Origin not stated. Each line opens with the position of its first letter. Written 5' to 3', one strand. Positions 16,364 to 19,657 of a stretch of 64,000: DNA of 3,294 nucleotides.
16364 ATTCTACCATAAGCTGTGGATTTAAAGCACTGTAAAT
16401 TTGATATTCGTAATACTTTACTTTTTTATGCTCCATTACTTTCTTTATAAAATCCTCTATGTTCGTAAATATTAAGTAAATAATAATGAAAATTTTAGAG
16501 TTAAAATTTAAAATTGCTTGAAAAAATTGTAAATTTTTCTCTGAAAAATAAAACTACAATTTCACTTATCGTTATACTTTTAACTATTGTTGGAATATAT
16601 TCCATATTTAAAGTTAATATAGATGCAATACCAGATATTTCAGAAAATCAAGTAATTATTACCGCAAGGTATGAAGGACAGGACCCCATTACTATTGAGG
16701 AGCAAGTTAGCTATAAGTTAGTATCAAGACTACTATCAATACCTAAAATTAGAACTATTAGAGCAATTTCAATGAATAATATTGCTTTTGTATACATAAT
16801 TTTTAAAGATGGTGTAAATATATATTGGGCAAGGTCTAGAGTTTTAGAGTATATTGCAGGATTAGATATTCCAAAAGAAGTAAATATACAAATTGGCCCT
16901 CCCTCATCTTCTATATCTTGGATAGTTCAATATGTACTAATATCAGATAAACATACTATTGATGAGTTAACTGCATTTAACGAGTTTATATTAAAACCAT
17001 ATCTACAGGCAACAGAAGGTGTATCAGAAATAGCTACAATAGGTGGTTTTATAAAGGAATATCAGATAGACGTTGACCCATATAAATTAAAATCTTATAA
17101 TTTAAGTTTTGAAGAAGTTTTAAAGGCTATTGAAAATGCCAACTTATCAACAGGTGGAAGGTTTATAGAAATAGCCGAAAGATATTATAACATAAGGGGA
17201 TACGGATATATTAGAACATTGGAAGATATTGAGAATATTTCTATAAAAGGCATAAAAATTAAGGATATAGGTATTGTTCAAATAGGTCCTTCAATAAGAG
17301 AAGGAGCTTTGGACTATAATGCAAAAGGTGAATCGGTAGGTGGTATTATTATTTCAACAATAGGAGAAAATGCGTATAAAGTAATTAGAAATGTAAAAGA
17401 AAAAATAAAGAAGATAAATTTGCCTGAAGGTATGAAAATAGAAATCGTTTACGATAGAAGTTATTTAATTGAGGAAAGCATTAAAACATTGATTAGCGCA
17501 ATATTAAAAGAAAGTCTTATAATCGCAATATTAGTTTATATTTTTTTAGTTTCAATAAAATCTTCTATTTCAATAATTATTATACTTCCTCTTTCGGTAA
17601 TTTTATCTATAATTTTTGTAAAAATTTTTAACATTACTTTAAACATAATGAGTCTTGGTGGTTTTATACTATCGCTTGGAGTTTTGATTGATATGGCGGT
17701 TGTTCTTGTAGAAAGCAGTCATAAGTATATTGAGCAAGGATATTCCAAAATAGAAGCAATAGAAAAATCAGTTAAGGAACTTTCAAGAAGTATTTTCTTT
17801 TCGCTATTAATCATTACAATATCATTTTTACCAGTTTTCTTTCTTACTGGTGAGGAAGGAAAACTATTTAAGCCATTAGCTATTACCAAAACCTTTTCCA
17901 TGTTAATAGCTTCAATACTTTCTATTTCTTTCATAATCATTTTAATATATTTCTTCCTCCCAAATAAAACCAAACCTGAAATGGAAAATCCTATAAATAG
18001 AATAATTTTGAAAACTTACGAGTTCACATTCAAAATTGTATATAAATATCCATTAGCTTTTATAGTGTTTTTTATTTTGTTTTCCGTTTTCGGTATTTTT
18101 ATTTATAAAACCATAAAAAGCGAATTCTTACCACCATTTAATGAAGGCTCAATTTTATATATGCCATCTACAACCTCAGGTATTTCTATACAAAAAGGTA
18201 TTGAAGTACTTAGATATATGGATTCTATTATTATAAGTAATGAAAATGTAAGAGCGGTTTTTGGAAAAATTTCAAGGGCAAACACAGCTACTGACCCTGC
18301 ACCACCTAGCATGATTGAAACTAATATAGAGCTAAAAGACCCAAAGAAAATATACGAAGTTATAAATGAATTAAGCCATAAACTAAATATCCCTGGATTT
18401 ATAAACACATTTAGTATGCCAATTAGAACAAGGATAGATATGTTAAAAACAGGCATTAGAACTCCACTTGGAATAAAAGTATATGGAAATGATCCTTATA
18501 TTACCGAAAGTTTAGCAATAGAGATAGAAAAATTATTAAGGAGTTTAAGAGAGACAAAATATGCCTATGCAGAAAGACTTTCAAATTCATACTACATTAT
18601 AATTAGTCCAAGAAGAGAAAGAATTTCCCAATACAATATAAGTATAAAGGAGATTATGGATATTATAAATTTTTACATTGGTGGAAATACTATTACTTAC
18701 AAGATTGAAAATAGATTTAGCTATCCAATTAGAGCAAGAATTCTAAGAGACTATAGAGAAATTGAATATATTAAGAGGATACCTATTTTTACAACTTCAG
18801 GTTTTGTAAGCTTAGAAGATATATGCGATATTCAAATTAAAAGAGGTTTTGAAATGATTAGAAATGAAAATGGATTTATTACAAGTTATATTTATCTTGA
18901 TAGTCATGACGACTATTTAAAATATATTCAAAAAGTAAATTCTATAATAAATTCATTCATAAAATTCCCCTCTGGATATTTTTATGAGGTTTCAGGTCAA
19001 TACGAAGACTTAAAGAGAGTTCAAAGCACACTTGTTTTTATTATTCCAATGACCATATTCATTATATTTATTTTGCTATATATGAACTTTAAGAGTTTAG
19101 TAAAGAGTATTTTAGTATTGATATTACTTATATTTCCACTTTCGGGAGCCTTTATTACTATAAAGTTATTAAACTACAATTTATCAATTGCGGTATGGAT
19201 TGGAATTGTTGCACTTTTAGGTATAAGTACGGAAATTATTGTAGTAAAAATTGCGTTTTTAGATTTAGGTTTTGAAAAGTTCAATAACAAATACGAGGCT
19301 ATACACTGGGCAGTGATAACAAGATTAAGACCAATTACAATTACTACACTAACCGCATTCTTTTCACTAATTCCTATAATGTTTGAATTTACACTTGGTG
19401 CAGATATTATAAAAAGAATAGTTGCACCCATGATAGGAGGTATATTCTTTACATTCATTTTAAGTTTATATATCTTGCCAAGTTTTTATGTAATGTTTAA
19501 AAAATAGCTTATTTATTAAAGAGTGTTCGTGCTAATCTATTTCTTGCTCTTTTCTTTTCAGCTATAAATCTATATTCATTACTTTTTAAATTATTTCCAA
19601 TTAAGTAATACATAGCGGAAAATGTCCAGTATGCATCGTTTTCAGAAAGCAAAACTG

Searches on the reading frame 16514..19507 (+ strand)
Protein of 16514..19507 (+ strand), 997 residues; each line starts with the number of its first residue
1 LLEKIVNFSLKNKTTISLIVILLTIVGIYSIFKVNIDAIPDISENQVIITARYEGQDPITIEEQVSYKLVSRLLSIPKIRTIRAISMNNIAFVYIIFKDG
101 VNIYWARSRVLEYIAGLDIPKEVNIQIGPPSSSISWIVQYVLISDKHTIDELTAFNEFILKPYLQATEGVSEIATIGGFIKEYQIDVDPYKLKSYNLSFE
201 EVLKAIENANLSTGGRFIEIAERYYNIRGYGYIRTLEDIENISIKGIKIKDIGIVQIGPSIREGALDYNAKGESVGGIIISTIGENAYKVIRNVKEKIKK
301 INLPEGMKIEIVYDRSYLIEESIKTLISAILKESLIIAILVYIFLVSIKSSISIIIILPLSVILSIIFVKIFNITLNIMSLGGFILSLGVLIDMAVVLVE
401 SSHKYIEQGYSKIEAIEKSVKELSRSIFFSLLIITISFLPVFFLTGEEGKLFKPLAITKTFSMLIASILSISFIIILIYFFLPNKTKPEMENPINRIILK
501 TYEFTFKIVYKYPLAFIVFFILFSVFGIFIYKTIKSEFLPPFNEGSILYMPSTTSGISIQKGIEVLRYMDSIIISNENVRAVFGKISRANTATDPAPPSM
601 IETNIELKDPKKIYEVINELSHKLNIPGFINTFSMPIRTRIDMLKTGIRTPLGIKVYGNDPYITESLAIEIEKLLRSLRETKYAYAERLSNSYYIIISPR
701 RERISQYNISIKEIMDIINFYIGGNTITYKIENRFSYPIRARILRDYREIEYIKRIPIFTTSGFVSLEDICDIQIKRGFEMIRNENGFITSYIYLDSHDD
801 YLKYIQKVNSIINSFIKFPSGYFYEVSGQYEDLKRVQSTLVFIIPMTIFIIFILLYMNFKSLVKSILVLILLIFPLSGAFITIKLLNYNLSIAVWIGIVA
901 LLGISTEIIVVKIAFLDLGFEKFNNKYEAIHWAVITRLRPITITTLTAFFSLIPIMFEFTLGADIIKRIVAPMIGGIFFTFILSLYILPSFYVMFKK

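Call 6: search_protein_families(library=pfam, proteins=[window:16514-19507:+], max_evalue=0.01)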
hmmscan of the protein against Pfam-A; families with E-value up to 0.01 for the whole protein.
window:16514-19507:+ (997 aa): 2 families
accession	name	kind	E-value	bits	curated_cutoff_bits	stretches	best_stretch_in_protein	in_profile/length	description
PF00873.25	ACR_tran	-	6.3e-169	564.2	28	1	5-996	1-1021/1021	AcrB/AcrD/AcrF family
PF03176.21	MMPL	-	8e-07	28.7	20.5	1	285-474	101-295/333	MMPL family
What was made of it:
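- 16514..19507 (+): Divergently transcribed CusA/CzcA-family heavy-metal RND pump of 997 aa, intact. PF00873 at E 6e-169 (call 6).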

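Call 7: search_protein_families(library=ncbifam, proteins=[window:16514-19507:+], max_evalue=0.01)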
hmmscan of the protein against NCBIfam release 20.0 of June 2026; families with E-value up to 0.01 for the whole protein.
window:16514-19507:+ (997 aa): 17 families
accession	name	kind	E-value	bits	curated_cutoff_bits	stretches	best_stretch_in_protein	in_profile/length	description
TIGR00914.1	2A0601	subfamily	1.4e-223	744.8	701.45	1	1-995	1-1035/1051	CusA/CzcA family heavy metal efflux RND transporter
NF033617.1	RND_permease_2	subfamily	3.3e-106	356.4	1250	1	17-996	12-1008/1009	multidrug efflux RND transporter permease subunit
NF000282.2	RND_permease_1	subfamily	5.2e-88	296.1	1250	1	18-996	13-1028/1029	multidrug efflux RND transporter permease subunit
TIGR00915.1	2A0602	subfamily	5.1e-69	233.2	940.35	1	15-996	11-1029/1050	efflux RND transporter permease subunit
NF007133.0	PRK09579.1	equivalog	4.1e-54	183.6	1763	1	17-995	15-1002/1017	multidrug efflux RND transporter permease subunit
NF007905.0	PRK10614.1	equivalog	8.8e-48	162.7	1774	1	15-997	13-1010/1025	multidrug efflux RND transporter permease subunit MdtC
NF007798.0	PRK10503.1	equivalog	4.8e-45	153.6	1584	1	14-997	23-1024/1040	MdtB/MuxB family multidrug efflux RND transporter permease subunit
NF007131.0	PRK09577.1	equivalog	1.1e-43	149.1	1768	1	18-995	14-1022/1045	multidrug efflux RND transporter permease subunit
NF000037.1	RND_perm_OqxB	exception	2.1e-42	145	2200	2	16-507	14-522/1050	multidrug efflux RND transporter permease subunit OqxB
NF007842.1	PRK10555.1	equivalog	7.7e-38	130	1854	2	12-587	8-613/1036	multidrug efflux RND transporter permease AcrD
NF011706.2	PRK15127.1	equivalog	4e-33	114.4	2150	2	8-583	4-610/1049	multidrug efflux RND transporter permease subunit AcrB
TIGR00921.1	2A067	subfamily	3.8e-08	31.9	351.9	2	289-481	154-346/733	hydrophobe/amphiphile efflux-3 (HAE3) family transporter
TIGR03480.1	HpnN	hypoth_equivalog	6.7e-06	24.4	751.85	1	287-530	227-465/862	hopanoid biosynthesis associated RND transporter like protein HpnN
TIGR00916.1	2A0604s01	subfamily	0.00013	21.6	148.6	1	335-462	97-222/231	SecD/SecF family protein translocase subunit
NF011315.0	PRK14726.1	equivalog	0.00014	20.1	1249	1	327-552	371-592/855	protein translocase subunit SecDF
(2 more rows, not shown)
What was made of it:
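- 16514..19507 (+): TIGR00914 at 744.8 bits against a cut-off of 701.45 (call 7).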
